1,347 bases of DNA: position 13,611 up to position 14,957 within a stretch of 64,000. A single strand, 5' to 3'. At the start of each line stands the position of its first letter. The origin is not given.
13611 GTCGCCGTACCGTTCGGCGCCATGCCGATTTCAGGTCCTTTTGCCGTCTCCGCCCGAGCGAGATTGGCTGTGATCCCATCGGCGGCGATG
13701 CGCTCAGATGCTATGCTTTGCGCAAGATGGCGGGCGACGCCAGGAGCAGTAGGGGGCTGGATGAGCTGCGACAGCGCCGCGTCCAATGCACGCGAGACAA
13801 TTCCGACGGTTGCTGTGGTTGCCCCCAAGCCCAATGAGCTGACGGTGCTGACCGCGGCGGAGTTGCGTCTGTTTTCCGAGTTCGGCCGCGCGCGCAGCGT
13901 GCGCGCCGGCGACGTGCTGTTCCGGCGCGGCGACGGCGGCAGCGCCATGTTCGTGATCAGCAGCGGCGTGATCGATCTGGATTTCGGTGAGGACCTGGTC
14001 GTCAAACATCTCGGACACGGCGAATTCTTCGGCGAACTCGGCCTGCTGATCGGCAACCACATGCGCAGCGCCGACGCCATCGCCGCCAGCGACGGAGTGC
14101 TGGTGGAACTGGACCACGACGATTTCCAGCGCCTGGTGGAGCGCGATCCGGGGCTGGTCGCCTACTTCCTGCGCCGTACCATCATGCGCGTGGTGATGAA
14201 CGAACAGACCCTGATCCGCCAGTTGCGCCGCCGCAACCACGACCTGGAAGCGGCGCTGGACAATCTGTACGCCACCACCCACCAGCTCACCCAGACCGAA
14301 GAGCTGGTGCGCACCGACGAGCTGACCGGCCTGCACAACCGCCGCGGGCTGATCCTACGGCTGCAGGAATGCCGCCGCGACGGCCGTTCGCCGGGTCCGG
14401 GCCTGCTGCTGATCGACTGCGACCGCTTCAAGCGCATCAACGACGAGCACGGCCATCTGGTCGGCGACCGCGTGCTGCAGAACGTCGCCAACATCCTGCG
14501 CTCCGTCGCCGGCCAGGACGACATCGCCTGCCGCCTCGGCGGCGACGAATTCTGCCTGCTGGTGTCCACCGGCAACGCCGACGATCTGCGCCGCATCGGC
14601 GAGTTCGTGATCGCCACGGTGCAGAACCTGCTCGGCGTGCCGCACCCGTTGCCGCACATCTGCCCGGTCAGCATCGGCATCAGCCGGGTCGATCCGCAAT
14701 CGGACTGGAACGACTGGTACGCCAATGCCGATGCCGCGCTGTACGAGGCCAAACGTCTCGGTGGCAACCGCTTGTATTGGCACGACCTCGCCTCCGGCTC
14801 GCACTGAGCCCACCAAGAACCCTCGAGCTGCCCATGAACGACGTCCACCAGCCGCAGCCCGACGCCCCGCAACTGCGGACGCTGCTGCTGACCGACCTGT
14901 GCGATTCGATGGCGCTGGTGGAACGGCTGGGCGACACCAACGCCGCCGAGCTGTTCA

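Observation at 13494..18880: Lower-GC compositional island joins the cNMP/c-di-GMP signalling pair to the RiPP-like pair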

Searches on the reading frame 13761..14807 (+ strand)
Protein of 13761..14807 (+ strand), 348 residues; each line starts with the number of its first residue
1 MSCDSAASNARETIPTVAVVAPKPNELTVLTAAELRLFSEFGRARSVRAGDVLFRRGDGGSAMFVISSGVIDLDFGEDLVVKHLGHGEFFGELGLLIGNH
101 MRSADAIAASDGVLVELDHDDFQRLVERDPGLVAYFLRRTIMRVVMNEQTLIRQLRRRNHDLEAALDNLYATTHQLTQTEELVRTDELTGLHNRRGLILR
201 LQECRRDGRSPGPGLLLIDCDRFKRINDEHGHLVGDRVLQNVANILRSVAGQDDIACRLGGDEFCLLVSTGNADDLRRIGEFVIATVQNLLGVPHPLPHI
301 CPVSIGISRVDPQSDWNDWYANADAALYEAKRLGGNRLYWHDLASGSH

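Call 15: search_solved_structures(query=window:13761-14807:+, max_evalue=0.00001, show_alignments=1)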
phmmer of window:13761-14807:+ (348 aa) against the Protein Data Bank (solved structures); distinct sequences matched with E-value up to 0.00001: 103 (the best 60 are shown).
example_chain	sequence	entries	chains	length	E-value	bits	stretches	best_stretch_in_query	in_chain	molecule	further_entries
5h5o_A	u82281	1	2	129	1.2e-46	162.6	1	29-153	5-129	Diguanylate cyclase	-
4wxo_A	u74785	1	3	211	1.1e-27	100.2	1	158-338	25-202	Uncharacterized protein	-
4wxw_A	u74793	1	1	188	4e-25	91.8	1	179-338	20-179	Uncharacterized protein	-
3i5c_A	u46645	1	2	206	7e-22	81.1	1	160-338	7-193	Fusion of General control protein GCN4 and WSPR response regulator protein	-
3tvk_A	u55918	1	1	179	2e-21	79.6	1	185-342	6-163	Diguanylate cyclase DgcZ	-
6et7_A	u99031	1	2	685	2.1e-21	79.6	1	178-337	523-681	Diguanylate cyclase (GGDEF) domain-containing protein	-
4h54_A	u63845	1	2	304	5.1e-21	78.3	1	184-341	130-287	Diguanylate cyclase YdeH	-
5llw_B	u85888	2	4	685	6.7e-21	77.9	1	178-337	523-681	Diguanylate cyclase (GGDEF) domain-containing protein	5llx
5xgb_A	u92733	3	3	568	1.7e-20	76.6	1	184-339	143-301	Uncharacterized protein | Uncharacterized protein PA0861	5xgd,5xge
5euh_A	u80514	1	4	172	2.9e-20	75.8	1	184-339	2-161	Putative GGDEF domain membrane protein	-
9t28_A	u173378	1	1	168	4.1e-20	75.3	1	184-337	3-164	diguanylate cyclase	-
3ign_A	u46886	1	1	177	7e-20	74.6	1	178-338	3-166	Diguanylate cyclase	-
3bre_A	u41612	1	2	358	1.1e-19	74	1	178-338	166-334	Probable two-component response regulator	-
5ezr_A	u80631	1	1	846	1.3e-19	73.7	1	30-124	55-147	cGMP-dependent protein kinase, putative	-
4rz7_A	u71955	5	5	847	1.3e-19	73.7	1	30-124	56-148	cGMP-dependent protein kinase, putative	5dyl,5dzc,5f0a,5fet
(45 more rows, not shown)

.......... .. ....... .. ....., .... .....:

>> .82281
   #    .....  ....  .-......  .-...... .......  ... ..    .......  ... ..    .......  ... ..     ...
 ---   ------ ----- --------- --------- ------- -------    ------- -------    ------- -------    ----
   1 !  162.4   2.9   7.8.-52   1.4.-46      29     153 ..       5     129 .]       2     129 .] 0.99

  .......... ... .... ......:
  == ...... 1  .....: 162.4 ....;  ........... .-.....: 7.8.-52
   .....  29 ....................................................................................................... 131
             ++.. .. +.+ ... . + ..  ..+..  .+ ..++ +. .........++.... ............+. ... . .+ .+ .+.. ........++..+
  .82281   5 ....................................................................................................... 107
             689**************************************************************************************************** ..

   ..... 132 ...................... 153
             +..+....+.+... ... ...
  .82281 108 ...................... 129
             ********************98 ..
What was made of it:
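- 13761..14807 (+): cNMP-binding + GGDEF diguanylate cyclase (348 aa); counterpart of the X. campestris cGMP receptor XC_0249; conserved half of the module. The cNMP domain matches PDB 5h5o at E = 1e-46 (call 15).
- On XC_0249-type cGMP-activated diguanylate cyclase: 5h5o_A at E = 1.2e-46 over 125 residues (call 15).
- The window's cNMP domain matches PDB 5h5o at E = 1e-46 (call 15).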

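Call 26: find_homologous_proteins(query=window:13761-14807:+, max_evalue=1e-30)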
Query window:13761-14807:+ (348 aa): 662 proteins with E <= 1e-30 among 8000 candidates; the best 120 are listed.
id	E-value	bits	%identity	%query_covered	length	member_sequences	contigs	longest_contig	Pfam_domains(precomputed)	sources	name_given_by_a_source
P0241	1.3e-218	743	95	99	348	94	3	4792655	PF00990.27,PF00027.36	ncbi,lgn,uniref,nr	ncbi:signal transduction protein [Xanthomonas translucens pv. poae]|uniref:diguanylate cyclase n=1 T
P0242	3.2e-173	594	78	100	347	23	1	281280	PF00990.27,PF00027.36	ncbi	-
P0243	2.9e-149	515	69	99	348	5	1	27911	PF00990.27,PF00027.36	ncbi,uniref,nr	ncbi:GGDEF domain-containing protein [Xanthomonas sp. H13-6]|uniref:diguanylate cyclase n=1 Tax=Xant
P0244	8.0e-149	513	67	98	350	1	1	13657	PF00990.27,PF00027.36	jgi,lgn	jgi:diguanylate cyclase (GGDEF)-like protein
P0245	2.3e-148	512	69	99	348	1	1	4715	PF00990.27,PF00027.36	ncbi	-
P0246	2.2e-147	509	67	100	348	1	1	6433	PF00990.27,PF00027.36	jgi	-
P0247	3.7e-146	505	70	92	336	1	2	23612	PF00990.27,PF00027.36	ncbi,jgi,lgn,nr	ncbi:MAG TPA: cyclic nucleotide-binding protein [Xanthomonadaceae bacterium]|nr:cyclic nucleotide-bi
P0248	3.6e-145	501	65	98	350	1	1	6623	PF00990.27,PF00027.36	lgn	-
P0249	4.6e-145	501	69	91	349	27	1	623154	PF00990.27,PF00027.36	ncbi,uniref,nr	ncbi:GGDEF domain-containing protein [Lysobacter silvisoli]|uniref:diguanylate cyclase n=2 Tax=Lysob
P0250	8.4e-145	500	66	97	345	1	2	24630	PF00990.27,PF00027.36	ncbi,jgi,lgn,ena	ncbi:MAG TPA: GGDEF domain-containing protein [Stenotrophomonas sp.]|jgi:diguanylate cyclase (GGDEF)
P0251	1.0e-144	500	67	98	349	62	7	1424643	PF00990.27,PF00027.36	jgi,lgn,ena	-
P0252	1.6e-144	499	67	97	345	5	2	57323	PF00990.27,PF00027.36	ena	-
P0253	7.3e-144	497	66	99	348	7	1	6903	PF00990.27,PF00027.36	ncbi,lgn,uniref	ncbi:diguanylate cyclase domain-containing protein [Stenotrophomonas sp. GZD-301]|uniref:GGDEF domai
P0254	7.6e-144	497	67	97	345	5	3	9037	PF00990.27,PF00027.36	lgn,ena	-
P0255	1.5e-143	496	66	98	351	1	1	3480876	PF00990.27,PF00027.36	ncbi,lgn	-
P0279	3.1e-140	485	67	98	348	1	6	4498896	PF00990.27,PF00027.36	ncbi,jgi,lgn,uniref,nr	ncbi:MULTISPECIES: GGDEF domain-containing protein [Gammaproteobacteria]|jgi:diguanylate cyclase (GG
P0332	6.1e-132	458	62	98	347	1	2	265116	PF00990.27,PF00027.36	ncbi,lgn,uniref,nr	ncbi:GGDEF domain-containing protein [Xanthomonas maliensis]|uniref:GGDEF domain-containing protein 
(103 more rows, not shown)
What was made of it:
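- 13761..14807 (+): Homologues are 347-348 aa (call 26).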

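Call 29: find_encoding_contigs(protein=P0332, flank=10000, max_places=1)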
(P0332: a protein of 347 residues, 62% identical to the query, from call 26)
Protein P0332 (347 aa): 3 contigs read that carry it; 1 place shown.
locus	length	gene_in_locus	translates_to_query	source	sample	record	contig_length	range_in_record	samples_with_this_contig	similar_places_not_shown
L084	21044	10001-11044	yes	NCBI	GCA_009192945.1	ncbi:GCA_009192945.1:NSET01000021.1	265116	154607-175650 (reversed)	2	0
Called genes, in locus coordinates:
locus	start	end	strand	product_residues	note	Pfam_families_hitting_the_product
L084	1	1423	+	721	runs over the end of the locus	PF01432:Peptidase_M3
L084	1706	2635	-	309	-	PF00106:adh_short, PF01370:Epimerase (weak), PF08659:KR (weak), PF13561:adh_short_C2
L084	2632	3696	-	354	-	PF13483:Lactamase_B_3, PF12706:Lactamase_B_2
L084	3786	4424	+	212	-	PF00440:TetR_N, PF14246:TetR_C_7, PF13977:TetR_C_6 (weak)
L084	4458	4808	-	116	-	PF00903:Glyoxalase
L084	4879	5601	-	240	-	PF20240:DUF6597, PF12833:HTH_18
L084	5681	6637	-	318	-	PF00126:HTH_1, PF03466:LysR_substrate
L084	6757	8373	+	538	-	PF20656:MS_N, PF01274:MS_TIM-barrel, PF03328:HpcH_HpaI (weak), PF22484:DUF6986 (faint), PF20659:MS_C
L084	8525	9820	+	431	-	PF00463:ICL, PF13714:PEP_mutase, PF00463:ICL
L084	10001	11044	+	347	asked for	PF00027:cNMP_binding, PF00990:GGDEF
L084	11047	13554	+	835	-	-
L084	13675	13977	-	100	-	-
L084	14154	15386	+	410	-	PF00881:Nitroreductase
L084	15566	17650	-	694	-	PF26549:Tricorn_N (faint), PF02129:Peptidase_S15, PF20434:BD-FAE, PF01738:DLH, PF12146:Hydrolase_4 (weak), PF12697:Abhydrolase_6, PF00326:Peptidase_S9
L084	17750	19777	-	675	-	PF00289:Biotin_carb_N, PF02222:ATP-grasp, PF02786:CPSase_L_D2, PF07478:Dala_Dala_lig_C, PF02785:Biotin_carb_C, PF21139:BT_MCC_alpha, PF00364:Biotin_lipoyl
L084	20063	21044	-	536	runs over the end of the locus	PF01039:Carboxyl_trans, PF03255:ACCA (weak)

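Call 35: search_protein_families(library=ncbifam, proteins=[L084:11047-13554:+, L084:13675-13977:-, L084:14154-15386:+], max_evalue=0.01)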
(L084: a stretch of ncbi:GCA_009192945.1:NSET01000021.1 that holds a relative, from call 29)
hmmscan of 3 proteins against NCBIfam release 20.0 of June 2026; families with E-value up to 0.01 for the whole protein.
L084:11047-13554:+ (835 aa): 2 families
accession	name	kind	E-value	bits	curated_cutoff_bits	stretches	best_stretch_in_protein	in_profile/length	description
TIGR04510.1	mod_pep_cyc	subfamily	0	1113.7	400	1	17-825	1-811/814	putative peptide modification system cyclase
NF058673.1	LipAdnlyCyLipJMY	equivalog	8.2e-14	51.1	800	1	13-190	291-447/449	bifunctional lipase/adenylate cyclase LipJ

L084:13675-13977:- (100 aa): 3 families
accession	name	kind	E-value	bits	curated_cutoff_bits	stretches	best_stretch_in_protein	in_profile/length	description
TIGR04509.1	mod_pep_NH_fam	subfamily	8.6e-25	86.6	34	1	4-88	2-83/87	NHLP-related RiPP peptide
NF038399.1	NH_RiPP_Os17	domain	0.00019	21.5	40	1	12-41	6-35/63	Os1348 family NHLP clan protein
TIGR01323.1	nitrile_alph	equivalog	0.0034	17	249.85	1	4-51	36-83/189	nitrile hydratase subunit alpha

L084:14154-15386:+ (410 aa): 2 families
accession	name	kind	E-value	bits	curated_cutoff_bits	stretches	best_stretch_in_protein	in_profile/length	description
TIGR04511.1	SagB_rel_DH_2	exception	4.7e-163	542.6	240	1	3-380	1-380/380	putative peptide maturation dehydrogenase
TIGR03605.1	antibiot_sagB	domain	1.7e-39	135.1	78.4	1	196-367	2-172/173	SagB family peptide dehydrogenase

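Call 75: find_encoding_contigs(protein=P0279, flank=8000, max_places=1)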
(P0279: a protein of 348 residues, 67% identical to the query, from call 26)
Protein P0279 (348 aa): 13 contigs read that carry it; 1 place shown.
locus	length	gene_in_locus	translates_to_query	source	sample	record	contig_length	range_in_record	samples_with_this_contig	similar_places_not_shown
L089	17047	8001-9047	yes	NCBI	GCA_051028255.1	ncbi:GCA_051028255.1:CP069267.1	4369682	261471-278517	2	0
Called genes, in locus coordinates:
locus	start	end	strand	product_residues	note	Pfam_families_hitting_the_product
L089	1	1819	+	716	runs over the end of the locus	PF01432:Peptidase_M3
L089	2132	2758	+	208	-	PF10502:Peptidase_S26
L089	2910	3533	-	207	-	-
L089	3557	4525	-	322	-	PF00126:HTH_1, PF03466:LysR_substrate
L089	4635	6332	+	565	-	PF20656:MS_N, PF03328:HpcH_HpaI (faint), PF01274:MS_TIM-barrel, PF20659:MS_C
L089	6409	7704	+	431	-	PF00463:ICL, PF13714:PEP_mutase, PF00463:ICL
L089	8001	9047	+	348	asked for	PF00027:cNMP_binding, PF00990:GGDEF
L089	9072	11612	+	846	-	PF14559:TPR_19 (faint)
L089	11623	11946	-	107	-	-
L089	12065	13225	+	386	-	PF00881:Nitroreductase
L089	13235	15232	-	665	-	PF00289:Biotin_carb_N, PF02222:ATP-grasp, PF02786:CPSase_L_D2, PF07478:Dala_Dala_lig_C, PF02785:Biotin_carb_C, PF21139:BT_MCC_alpha, PF00364:Biotin_lipoyl, PF25917:BSH_RND (weak)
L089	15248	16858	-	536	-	PF01039:Carboxyl_trans, PF03255:ACCA (weak)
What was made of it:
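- The same module is seen in X. maliensis (L084) and in CP069267 (L089) (calls 29, 75).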
